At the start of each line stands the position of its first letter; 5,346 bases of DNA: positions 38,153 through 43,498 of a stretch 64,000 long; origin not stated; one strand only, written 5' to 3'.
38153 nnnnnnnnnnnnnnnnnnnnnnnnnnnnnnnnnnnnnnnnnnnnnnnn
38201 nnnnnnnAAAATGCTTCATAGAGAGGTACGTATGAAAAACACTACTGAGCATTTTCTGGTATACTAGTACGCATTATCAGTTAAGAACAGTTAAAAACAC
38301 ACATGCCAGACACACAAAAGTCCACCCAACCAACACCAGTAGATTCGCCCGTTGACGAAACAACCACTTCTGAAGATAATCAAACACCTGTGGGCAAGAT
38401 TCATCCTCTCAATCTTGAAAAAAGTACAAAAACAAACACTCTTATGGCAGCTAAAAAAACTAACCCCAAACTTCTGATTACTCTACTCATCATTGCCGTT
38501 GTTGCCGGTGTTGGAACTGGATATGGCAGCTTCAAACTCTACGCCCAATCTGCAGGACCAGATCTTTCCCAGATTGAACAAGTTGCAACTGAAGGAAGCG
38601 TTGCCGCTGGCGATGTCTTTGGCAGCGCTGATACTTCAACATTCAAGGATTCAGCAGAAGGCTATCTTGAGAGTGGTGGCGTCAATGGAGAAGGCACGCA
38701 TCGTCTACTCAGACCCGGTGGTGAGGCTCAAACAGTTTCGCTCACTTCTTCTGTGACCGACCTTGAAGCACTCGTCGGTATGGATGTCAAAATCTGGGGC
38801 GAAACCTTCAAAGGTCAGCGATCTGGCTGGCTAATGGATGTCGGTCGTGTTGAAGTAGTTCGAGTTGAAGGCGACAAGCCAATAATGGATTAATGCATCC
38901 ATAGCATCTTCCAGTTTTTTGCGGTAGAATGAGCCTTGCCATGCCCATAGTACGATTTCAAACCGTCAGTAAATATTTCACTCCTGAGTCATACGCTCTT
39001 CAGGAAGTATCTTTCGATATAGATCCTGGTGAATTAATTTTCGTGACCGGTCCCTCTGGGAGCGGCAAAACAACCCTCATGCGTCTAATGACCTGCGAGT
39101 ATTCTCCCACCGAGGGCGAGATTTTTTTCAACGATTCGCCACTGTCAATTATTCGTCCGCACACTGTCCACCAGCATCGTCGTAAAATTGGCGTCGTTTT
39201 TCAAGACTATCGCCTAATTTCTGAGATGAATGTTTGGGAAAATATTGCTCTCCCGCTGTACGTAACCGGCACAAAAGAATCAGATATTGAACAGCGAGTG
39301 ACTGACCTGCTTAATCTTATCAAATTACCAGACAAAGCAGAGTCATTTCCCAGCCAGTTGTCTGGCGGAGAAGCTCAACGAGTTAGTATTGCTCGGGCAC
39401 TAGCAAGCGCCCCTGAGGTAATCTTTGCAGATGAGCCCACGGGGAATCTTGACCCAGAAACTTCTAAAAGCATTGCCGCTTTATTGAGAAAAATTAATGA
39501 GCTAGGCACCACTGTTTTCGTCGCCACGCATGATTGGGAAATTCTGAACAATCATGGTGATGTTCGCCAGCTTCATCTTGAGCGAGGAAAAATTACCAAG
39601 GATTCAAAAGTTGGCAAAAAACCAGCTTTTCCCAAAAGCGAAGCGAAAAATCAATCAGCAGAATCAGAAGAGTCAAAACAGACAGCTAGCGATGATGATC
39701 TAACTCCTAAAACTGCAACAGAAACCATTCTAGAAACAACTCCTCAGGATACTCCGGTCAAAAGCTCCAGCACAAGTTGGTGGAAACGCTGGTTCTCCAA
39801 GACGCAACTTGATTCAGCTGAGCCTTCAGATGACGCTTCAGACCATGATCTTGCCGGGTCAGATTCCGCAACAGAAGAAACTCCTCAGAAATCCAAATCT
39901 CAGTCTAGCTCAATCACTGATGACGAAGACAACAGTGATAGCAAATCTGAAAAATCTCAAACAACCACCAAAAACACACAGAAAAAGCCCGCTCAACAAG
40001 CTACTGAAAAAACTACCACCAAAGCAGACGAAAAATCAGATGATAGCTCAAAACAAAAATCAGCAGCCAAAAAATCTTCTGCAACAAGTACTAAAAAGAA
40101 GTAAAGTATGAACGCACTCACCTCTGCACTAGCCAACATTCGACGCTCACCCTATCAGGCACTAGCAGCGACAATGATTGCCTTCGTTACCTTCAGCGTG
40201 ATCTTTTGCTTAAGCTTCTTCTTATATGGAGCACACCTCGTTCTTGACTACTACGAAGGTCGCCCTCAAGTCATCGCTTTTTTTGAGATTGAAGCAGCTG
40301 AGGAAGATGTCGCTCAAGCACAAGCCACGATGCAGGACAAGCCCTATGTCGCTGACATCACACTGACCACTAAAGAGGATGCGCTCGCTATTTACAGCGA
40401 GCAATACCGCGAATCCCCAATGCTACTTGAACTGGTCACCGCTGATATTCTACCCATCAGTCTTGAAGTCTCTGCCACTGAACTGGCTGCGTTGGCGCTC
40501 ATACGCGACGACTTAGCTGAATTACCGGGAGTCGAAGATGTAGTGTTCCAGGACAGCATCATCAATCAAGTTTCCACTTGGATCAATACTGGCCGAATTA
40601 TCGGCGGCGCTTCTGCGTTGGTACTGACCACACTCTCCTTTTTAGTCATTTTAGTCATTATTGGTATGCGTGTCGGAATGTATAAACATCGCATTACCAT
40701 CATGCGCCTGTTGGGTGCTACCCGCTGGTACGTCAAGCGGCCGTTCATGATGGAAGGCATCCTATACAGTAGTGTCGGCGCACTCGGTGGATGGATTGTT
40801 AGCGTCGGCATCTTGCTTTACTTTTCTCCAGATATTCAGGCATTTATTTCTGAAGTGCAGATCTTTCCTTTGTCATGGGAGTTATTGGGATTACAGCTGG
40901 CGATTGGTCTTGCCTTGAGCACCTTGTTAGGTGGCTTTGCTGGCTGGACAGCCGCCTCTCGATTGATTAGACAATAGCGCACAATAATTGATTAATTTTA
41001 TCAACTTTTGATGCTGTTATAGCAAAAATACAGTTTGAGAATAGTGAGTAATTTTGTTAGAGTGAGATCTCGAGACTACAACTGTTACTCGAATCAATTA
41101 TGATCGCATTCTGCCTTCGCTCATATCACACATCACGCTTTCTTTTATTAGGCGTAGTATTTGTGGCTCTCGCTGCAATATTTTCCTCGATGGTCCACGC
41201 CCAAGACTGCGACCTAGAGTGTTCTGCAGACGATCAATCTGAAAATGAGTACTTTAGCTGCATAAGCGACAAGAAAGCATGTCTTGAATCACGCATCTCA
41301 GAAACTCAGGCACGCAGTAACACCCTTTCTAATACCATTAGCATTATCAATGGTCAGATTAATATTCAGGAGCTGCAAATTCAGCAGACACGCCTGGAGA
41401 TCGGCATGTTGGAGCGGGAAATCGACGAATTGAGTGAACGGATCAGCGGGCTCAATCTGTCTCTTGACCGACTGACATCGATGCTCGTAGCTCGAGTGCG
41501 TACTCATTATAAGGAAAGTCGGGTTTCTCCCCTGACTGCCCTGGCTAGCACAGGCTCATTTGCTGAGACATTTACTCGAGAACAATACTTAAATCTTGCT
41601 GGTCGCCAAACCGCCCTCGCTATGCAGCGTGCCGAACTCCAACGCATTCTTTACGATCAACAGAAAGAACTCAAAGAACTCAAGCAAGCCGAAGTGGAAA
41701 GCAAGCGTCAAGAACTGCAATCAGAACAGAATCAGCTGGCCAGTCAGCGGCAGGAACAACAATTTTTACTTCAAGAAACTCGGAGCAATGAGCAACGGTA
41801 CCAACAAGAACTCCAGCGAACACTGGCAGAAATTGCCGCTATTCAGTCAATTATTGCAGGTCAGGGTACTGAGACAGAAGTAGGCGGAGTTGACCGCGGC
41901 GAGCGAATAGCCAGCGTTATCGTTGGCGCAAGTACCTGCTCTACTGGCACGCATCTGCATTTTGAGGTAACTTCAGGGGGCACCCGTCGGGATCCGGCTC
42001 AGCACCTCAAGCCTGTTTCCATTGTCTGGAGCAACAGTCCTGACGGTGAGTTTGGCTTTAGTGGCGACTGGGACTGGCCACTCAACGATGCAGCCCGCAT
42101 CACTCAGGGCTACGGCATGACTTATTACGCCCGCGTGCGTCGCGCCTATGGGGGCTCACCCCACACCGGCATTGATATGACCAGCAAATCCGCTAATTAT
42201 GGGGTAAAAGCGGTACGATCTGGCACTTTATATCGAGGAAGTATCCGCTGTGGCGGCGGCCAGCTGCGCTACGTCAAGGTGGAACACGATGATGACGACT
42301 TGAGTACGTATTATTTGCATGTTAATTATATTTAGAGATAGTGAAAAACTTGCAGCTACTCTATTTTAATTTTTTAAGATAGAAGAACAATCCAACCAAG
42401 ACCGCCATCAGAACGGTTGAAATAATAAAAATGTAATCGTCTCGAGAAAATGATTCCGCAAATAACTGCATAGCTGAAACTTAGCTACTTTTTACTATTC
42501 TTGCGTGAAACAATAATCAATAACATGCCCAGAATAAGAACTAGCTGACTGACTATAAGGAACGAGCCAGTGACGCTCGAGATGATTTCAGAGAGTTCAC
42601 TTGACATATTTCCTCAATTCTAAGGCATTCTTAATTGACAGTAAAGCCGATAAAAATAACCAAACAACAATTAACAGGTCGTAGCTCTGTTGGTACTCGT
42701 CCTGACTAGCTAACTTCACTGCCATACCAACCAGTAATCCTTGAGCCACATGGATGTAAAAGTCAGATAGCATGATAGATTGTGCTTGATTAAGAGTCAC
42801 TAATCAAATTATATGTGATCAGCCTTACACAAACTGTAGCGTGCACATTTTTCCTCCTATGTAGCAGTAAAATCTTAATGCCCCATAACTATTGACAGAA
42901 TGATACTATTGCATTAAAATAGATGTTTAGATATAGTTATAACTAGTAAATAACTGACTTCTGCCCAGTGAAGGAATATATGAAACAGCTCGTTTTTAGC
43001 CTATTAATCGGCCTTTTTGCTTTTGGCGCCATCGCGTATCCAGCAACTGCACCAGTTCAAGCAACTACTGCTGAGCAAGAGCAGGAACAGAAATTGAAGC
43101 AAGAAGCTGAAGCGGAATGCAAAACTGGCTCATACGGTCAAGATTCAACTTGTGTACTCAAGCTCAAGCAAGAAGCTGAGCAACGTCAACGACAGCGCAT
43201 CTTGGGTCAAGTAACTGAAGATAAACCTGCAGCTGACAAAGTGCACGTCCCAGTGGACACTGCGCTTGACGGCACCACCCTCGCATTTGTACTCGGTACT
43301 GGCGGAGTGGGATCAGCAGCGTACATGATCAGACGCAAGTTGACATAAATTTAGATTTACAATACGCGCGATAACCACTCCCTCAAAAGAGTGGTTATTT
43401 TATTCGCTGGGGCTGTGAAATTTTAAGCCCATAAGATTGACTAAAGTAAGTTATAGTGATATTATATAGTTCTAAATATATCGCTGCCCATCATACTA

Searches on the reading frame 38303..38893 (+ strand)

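Call 12: search_protein_families(library=pfam, proteins=[window:38303-38893:+], max_evalue=0.001)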
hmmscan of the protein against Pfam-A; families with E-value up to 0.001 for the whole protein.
window:38303-38893:+ (196 aa): 0 families

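Call 50: search_protein_families(library=pfam, proteins=[window:38303-38893:+], max_evalue=10)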
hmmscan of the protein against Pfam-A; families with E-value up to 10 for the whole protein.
window:38303-38893:+ (196 aa): 2 families
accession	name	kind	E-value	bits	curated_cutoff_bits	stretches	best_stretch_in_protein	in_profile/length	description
PF22071.2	FAP42_B2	-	0.098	13.3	27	1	21-54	55-88/108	FAP42 domain B2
PF23670.1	PIGBOS1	-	0.1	13.2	27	1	59-79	7-27/54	PIGBOS1-like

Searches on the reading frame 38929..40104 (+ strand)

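Call 13: search_protein_families(library=pfam, proteins=[window:38929-40104:+], max_evalue=0.001)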
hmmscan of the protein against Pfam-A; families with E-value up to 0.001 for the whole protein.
window:38929-40104:+ (391 aa): 6 families
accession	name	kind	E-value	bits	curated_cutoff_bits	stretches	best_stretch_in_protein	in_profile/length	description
PF00005.33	ABC_tran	-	7.8e-36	124.1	25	1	24-171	1-136/137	ABC transporter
PF13304.12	AAA_21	-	1.4e-06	29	27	0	154-206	248-303/304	AAA domain, putative AbiEii toxin, Type IV TA system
PF13555.12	AAA_29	-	0.00033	20.8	27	1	26-51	14-39/61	P-loop containing region of AAA domain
PF13191.12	AAA_16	-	0.00048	21.1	32.6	0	33-61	24-51/167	AAA ATPase domain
PF24389.1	ORC-CDC6-like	-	0.00048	19.4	27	1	13-56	16-54/571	ORC-CDC6-like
PF25199.1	nSTAND_NTPase5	-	0.00059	20.1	34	0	33-78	40-86/145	Novel STAND NTPase 5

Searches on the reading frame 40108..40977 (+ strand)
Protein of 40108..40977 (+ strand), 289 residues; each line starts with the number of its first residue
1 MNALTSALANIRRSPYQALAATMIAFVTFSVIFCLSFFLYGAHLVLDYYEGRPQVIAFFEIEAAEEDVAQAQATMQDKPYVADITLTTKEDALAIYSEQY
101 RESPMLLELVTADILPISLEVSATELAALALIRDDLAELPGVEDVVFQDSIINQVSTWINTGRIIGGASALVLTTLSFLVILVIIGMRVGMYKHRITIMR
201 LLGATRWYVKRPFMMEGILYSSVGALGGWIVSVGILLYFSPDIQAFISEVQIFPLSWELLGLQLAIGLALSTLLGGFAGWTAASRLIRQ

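Call 13: search_protein_families(library=pfam, proteins=[window:40108-40977:+], max_evalue=0.001)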
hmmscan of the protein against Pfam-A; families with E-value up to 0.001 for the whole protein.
window:40108-40977:+ (289 aa): 2 families
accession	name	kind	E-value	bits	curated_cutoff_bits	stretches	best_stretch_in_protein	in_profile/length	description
PF18075.7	FtsX_ECD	-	7e-14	52.6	23.5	1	54-145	2-96/96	FtsX extracellular domain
PF02687.27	FtsX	-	1.4e-09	38.5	25.5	1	169-288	3-117/120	FtsX-like permease C-terminal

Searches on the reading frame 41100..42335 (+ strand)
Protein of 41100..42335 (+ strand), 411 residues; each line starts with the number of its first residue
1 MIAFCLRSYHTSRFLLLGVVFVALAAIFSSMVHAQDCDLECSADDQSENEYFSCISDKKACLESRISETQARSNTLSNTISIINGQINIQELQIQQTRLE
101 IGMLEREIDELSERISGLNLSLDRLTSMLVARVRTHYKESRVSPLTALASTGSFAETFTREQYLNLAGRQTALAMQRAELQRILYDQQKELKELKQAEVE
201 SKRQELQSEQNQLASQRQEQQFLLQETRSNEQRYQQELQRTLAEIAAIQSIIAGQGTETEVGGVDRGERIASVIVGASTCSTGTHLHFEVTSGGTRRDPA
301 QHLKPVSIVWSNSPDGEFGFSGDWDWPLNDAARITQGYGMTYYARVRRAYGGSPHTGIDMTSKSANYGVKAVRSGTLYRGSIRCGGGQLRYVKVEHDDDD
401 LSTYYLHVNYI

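Call 13: search_protein_families(library=pfam, proteins=[window:41100-42335:+], max_evalue=0.001)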
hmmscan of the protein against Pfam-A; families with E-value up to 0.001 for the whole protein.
window:41100-42335:+ (411 aa): 1 family
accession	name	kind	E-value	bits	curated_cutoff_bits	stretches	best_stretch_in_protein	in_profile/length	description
PF01551.29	Peptidase_M23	-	4.8e-08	33.5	28.7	0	264-299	63-96/96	Peptidase family M23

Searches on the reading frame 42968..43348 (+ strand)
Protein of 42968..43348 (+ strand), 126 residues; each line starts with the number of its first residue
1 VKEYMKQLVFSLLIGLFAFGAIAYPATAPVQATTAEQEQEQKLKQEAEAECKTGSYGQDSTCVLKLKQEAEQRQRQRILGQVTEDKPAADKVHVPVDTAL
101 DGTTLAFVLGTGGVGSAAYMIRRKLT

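Call 50: search_protein_families(library=pfam, proteins=[window:42968-43348:+], max_evalue=10)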
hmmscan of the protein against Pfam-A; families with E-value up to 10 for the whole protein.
window:42968-43348:+ (126 aa): 3 families
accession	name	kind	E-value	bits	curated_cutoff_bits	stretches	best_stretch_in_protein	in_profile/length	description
PF19650.4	DUF6153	-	0.017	16.4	27.7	1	9-71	1-72/116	Family of unknown function (DUF6153)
PF13827.11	DUF4189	-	0.061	14.3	25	1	19-60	1-41/97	Domain of unknown function (DUF4189)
PF24153.1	Meg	-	0.082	13.6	27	1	6-62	6-65/88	Maternally expressed gene family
